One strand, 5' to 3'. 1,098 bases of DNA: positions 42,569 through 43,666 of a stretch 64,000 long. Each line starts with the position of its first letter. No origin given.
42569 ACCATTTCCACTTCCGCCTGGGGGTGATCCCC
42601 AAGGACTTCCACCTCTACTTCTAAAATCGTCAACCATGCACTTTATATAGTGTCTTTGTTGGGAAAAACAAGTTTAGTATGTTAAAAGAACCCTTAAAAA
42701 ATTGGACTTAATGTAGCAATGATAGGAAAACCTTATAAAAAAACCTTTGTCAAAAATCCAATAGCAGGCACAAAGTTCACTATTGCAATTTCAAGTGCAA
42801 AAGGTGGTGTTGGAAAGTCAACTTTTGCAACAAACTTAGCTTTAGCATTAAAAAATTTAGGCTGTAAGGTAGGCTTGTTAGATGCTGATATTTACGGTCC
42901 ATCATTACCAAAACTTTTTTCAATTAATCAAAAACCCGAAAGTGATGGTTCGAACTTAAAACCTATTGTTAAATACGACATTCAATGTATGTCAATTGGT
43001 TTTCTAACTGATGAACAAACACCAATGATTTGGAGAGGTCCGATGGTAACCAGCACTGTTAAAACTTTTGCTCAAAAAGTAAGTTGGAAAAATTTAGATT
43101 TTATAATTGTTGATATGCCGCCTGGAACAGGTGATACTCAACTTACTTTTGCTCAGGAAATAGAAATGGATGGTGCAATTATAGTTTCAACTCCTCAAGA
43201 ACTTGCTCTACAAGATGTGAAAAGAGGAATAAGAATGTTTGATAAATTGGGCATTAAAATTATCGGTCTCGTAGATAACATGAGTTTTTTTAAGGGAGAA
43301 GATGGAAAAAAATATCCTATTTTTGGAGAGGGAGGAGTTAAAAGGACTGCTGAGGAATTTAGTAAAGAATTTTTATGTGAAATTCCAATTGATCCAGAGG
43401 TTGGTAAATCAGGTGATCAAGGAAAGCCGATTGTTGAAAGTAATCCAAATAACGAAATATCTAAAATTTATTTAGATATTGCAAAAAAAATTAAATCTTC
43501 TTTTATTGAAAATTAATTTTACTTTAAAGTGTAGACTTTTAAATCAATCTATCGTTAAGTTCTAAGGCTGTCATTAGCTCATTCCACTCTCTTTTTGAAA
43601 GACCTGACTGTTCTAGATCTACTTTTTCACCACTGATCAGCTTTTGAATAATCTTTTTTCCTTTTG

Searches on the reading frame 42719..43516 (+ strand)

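Call 56: search_protein_families(library=pfam, proteins=[window:42719-43516:+], max_evalue=1e-8)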
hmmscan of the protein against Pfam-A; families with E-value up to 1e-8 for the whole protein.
window:42719-43516:+ (265 aa): 3 families
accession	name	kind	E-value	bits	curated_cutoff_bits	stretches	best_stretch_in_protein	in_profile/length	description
PF10609.15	ParA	-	7.4e-94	314.2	27.1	1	19-258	3-245/246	NUBPL iron-transfer P-loop NTPase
PF01656.29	CbiA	-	4.1e-13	49.8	25.4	1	22-238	1-125/125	CobQ/CobB/MinD/ParA nucleotide binding domain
PF13614.12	AAA_31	-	7e-12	46.1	27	0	21-58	3-40/177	AAA domain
